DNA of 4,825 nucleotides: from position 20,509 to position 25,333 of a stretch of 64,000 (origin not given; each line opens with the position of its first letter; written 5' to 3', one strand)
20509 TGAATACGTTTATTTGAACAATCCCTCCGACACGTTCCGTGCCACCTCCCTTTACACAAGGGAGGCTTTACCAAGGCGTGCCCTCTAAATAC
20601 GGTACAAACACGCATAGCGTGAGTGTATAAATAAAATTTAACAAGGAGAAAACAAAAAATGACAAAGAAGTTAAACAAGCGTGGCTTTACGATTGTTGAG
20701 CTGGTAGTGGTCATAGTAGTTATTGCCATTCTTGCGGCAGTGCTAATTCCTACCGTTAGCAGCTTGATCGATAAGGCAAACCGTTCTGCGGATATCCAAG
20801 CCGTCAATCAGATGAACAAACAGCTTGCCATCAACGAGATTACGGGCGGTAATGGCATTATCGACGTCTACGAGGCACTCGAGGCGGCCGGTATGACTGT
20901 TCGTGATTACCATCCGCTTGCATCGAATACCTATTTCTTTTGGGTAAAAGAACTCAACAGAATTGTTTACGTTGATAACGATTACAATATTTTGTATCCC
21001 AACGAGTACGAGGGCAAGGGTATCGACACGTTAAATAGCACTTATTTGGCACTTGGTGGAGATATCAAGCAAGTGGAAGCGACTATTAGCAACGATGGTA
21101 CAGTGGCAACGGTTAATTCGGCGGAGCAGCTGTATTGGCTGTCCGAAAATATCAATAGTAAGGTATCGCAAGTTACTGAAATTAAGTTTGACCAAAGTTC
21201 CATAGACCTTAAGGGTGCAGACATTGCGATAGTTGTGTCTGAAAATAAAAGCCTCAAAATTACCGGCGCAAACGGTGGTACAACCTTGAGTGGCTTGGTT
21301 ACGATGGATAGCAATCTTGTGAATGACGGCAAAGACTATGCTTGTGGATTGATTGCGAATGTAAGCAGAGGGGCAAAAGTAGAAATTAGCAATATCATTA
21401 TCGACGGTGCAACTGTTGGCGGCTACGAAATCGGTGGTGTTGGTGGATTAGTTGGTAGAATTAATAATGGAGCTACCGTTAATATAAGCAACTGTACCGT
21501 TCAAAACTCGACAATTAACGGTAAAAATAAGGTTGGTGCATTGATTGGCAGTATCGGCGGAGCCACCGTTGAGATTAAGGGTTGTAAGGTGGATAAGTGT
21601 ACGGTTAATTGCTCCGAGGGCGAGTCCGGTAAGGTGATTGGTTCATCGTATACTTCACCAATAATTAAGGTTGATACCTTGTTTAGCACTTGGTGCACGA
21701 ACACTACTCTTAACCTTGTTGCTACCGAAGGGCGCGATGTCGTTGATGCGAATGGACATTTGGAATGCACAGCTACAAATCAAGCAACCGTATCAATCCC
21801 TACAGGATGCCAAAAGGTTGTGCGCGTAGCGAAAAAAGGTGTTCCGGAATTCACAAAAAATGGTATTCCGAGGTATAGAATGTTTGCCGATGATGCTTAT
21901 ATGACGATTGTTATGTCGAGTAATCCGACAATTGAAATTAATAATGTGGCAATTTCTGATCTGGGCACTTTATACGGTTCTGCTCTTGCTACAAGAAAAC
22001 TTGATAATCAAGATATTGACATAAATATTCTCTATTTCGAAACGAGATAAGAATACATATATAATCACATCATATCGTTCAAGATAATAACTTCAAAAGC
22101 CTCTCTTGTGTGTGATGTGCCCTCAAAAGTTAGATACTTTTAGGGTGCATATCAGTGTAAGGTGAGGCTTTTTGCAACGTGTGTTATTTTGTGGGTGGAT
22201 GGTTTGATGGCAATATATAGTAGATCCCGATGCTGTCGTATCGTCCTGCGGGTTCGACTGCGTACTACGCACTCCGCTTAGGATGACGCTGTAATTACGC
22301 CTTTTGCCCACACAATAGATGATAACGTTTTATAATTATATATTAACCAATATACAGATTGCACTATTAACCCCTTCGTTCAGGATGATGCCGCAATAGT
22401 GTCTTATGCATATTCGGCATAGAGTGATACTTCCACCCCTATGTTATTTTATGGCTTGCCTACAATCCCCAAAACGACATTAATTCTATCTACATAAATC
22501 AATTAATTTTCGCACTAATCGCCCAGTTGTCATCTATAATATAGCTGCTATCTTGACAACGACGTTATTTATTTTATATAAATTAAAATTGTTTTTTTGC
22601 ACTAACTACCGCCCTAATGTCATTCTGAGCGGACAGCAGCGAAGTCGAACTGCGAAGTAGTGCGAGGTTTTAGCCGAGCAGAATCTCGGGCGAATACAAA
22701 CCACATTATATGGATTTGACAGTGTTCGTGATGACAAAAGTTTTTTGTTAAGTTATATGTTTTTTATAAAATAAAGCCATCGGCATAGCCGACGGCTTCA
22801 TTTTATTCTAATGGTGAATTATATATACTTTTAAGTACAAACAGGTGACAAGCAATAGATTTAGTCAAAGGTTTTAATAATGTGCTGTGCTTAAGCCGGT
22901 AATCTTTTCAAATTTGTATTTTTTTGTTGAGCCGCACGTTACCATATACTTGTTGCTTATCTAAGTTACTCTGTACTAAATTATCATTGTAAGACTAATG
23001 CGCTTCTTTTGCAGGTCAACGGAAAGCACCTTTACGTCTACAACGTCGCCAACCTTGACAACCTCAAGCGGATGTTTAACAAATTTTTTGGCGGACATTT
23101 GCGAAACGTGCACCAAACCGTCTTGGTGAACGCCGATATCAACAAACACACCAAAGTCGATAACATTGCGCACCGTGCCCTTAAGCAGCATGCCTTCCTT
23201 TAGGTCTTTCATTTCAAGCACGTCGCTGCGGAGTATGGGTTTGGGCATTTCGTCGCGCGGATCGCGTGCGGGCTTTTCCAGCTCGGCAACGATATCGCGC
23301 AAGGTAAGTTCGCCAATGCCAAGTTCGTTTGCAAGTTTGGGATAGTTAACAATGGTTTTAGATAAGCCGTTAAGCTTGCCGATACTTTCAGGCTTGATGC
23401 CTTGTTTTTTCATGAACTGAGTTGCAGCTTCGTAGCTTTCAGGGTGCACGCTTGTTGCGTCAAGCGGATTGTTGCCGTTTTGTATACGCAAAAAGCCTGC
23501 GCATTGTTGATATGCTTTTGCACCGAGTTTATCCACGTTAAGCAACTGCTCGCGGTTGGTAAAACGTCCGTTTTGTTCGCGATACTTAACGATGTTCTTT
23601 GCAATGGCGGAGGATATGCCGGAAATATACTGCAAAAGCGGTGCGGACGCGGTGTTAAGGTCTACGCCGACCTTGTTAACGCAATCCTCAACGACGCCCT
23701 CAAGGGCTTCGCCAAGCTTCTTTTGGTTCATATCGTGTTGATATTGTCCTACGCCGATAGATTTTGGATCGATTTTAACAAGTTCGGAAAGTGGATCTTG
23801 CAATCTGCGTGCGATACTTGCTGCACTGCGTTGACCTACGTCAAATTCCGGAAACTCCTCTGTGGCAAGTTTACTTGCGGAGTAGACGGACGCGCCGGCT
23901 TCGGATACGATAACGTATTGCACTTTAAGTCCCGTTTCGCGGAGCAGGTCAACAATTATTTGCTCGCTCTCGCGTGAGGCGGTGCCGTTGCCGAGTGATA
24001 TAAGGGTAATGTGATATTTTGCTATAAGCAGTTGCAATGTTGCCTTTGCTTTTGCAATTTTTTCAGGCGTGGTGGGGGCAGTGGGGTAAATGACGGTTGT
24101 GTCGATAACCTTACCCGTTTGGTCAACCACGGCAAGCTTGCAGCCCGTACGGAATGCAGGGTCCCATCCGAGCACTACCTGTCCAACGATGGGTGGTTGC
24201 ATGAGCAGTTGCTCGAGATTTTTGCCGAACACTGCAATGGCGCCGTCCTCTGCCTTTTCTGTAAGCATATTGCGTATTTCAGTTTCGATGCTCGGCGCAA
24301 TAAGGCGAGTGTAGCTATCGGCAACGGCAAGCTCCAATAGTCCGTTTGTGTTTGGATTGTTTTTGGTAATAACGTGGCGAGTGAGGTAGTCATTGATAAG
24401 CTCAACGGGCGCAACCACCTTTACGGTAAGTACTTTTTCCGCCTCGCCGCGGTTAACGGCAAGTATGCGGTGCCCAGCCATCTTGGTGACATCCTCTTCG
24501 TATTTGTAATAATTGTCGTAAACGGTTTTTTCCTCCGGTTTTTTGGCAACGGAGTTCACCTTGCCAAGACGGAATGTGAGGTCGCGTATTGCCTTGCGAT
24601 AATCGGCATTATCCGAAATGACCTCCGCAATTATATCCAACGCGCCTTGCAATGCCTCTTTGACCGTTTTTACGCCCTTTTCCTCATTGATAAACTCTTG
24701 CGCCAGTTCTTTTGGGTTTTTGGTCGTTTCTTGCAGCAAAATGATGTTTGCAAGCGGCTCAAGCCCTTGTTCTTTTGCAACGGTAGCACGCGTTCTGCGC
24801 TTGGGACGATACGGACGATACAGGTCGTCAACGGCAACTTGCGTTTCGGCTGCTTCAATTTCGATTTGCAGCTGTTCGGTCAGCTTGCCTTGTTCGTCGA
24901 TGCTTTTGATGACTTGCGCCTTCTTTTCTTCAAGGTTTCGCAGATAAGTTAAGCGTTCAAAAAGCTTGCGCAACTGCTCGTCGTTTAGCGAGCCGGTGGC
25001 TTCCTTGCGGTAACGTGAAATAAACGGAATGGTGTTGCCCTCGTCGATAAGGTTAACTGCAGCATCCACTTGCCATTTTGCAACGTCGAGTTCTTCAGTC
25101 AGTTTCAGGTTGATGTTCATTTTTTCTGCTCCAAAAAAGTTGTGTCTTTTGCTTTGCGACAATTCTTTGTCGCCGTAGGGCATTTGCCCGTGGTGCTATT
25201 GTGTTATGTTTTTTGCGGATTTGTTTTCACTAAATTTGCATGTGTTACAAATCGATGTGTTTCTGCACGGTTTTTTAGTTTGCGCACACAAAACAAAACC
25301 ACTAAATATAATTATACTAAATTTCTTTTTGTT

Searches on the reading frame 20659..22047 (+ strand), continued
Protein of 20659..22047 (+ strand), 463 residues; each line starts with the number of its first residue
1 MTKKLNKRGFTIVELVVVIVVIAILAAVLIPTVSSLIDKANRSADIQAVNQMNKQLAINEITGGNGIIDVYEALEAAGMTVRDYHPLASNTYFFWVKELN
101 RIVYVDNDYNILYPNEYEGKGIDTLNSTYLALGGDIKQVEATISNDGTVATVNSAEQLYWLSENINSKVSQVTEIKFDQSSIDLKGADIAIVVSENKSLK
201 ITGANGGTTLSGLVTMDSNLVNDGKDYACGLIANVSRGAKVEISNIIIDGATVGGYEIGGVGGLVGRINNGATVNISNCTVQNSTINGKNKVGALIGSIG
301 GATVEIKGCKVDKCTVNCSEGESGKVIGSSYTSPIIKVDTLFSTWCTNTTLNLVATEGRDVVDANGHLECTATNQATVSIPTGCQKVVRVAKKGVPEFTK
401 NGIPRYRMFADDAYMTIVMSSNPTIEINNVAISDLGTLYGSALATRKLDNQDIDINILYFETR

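Call 72: find_encoding_contigs(protein=P0167, flank=1500, max_places=6)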
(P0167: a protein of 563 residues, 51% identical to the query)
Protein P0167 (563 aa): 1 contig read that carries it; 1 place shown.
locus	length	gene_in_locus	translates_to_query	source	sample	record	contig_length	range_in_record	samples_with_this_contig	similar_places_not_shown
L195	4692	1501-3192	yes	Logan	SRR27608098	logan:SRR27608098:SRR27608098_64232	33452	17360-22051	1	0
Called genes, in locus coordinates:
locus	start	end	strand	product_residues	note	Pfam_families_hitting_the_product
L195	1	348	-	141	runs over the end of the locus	-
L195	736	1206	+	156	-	-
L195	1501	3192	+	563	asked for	PF07963:N_methyl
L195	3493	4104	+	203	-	PF07963:N_methyl (weak)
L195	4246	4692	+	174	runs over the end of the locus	-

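Call 75: find_encoding_contigs(protein=P0138, flank=1000, max_places=6)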
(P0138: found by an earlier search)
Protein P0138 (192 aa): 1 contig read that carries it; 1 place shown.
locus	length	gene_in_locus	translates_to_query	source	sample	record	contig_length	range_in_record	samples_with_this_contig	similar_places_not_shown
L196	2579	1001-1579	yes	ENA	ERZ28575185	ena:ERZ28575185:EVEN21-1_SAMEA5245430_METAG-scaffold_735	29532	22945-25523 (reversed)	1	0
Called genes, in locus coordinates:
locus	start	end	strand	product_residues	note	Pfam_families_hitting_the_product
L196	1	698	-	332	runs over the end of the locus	-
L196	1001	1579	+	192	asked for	-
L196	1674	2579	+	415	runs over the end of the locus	PF07963:N_methyl (weak)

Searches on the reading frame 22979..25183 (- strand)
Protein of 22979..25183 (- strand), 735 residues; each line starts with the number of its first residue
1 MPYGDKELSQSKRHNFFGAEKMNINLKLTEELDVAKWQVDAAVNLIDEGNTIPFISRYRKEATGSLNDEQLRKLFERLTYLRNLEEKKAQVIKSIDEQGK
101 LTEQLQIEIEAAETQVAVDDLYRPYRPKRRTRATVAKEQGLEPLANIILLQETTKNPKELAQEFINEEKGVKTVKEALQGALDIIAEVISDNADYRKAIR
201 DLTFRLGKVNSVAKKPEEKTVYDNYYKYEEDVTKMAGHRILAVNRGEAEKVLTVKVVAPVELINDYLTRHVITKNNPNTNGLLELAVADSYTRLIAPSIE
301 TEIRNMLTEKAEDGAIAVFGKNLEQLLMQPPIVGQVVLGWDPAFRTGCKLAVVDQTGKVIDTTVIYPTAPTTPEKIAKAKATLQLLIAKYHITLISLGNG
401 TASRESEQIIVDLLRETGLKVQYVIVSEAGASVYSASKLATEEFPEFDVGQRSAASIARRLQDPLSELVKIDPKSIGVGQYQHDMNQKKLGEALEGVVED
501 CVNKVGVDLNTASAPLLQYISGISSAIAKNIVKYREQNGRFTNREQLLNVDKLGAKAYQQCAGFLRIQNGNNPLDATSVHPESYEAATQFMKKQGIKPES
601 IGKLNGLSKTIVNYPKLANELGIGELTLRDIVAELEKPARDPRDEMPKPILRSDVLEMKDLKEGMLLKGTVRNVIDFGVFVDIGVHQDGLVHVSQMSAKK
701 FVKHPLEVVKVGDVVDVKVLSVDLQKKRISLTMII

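Call 13: search_protein_families(library=pfam, proteins=[window:22979-25183:-], max_evalue=0.01)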
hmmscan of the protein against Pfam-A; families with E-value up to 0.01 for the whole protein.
window:22979-25183:- (735 aa): 11 families
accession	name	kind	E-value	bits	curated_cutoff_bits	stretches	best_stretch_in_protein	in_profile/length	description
PF16921.10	Tex_YqgF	-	3.8e-53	179.7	27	1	335-462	1-126/126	Tex protein YqgF-like domain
PF12836.13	HHH_3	-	4.4e-31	107.2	27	1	502-566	1-65/65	Helix-hairpin-helix motif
PF09371.15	Tex_N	-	4.1e-30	103.8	32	1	22-96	1-75/75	Tex-like protein N-terminal domain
PF22706.1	Tex_central_region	-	4.4e-28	98.9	27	1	153-319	2-178/178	Tex central region-like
PF17674.7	HHH_9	-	7.2e-21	75.3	23.1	1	572-643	1-70/70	HHH domain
PF00575.29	S1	-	5.9e-18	65.5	22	1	661-733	2-73/74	S1 RNA binding domain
PF14635.12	HHH_7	-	4.7e-12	46.6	27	1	475-567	5-103/104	Helix-hairpin-helix motif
PF23459.1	S1_RRP5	-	4.7e-08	33.9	27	1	661-731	1-70/72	RRP5 S1 domain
PF14639.11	YqgF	-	3.9e-06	27.2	35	1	351-469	24-147/150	Holliday-junction resolvase-like of SPT6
PF03934.19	T2SSK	-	7.4e-05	23.5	24.2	1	507-553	1-47/63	Type II secretion system (T2SS), protein K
PF14579.12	HHH_6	-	0.0055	17.3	25.6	0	517-549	27-59/90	Helix-hairpin-helix motif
